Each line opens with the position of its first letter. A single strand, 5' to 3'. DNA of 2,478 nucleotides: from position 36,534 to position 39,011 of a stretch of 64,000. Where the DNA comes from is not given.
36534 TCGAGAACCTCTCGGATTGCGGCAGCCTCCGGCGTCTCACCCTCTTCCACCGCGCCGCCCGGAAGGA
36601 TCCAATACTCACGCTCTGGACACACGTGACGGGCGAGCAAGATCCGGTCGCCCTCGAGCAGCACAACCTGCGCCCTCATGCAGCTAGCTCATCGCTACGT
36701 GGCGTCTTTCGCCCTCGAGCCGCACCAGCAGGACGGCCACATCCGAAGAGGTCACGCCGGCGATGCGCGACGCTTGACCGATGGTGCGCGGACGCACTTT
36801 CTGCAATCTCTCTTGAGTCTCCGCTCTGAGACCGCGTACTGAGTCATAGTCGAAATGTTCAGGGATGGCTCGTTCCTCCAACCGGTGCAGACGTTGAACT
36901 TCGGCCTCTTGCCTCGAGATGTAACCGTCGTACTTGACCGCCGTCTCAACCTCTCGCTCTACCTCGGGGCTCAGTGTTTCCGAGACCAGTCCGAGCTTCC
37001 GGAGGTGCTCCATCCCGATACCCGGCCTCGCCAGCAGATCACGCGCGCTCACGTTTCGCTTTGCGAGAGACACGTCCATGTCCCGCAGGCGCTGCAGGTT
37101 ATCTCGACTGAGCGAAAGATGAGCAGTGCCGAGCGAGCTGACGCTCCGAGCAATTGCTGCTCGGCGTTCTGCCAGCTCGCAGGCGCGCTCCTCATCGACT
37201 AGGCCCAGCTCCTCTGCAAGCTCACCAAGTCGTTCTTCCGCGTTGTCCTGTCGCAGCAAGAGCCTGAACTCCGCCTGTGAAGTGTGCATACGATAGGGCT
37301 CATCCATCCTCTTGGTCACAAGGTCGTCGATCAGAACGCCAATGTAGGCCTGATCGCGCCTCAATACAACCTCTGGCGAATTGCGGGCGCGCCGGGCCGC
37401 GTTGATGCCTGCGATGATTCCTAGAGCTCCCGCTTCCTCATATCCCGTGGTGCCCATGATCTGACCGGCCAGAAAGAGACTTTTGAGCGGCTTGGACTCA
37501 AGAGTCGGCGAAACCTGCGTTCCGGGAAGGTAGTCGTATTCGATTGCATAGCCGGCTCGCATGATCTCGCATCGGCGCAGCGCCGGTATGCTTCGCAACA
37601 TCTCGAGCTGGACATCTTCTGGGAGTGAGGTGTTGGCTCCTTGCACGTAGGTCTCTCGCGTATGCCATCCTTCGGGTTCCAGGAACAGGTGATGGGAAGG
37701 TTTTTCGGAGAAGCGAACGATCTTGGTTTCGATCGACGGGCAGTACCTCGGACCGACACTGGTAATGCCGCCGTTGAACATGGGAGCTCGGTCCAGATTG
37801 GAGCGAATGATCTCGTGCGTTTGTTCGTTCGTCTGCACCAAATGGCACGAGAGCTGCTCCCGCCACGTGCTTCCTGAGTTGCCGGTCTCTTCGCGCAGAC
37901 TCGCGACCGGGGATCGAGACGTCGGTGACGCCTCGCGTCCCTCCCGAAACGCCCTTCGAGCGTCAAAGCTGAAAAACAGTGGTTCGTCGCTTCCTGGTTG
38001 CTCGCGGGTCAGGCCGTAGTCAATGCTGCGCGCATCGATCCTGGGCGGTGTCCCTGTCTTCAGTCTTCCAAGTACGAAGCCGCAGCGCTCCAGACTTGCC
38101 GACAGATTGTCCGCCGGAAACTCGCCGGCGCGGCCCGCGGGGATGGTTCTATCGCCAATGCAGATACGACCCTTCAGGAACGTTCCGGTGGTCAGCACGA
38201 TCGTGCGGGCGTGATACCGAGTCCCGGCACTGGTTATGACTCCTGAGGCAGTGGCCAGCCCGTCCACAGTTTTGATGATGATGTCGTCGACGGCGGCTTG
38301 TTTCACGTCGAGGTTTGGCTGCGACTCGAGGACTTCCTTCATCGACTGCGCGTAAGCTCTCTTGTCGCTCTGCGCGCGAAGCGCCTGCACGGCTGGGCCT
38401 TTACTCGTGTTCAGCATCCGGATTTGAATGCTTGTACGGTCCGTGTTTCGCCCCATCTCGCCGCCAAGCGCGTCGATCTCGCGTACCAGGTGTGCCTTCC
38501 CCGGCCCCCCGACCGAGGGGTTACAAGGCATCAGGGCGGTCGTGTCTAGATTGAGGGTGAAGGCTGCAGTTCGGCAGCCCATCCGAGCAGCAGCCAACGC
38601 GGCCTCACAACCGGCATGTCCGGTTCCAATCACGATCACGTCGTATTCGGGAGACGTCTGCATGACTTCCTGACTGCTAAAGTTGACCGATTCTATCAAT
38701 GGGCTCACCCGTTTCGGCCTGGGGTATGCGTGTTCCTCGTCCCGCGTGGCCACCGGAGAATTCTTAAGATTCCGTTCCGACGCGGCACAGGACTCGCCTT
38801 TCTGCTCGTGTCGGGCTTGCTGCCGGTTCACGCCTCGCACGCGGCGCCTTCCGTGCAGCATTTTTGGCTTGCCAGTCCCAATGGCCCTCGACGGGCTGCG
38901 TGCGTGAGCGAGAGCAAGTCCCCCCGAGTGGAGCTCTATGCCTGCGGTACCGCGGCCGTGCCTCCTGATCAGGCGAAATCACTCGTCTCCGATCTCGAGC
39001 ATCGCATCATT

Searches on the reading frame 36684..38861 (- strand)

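Call 6: search_protein_families(library=pfam, proteins=[window:36684-38861:-])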
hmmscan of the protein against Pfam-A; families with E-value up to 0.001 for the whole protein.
window:36684-38861:- (725 aa): 6 families
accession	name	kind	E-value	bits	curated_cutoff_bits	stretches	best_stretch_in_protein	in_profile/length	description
PF01134.28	GIDA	-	3.8e-154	513.9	22.1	1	74-495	1-390/391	Glucose inhibited division protein A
PF13932.14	SAM_GIDA_C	-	6.7e-23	80.7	27.1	1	657-712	2-57/57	tRNA modifying enzyme MnmG/GidA C-terminal helical bundle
PF21680.2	GIDA_C_1st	-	1.9e-13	51.4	24.7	1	557-652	1-96/96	tRNA modifying enzyme MnmG/GidA C-terminal helical domain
PF07992.20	Pyr_redox_2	-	2.8e-05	24.1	26.1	1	73-166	1-58/291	Pyridine nucleotide-disulphide oxidoreductase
PF12831.13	FAD_oxidored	-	4.5e-05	23.4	27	1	74-99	1-26/416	FAD dependent oxidoreductase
PF13738.12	Pyr_redox_3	-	0.00044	20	30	0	65-100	157-192/305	Pyridine nucleotide-disulphide oxidoreductase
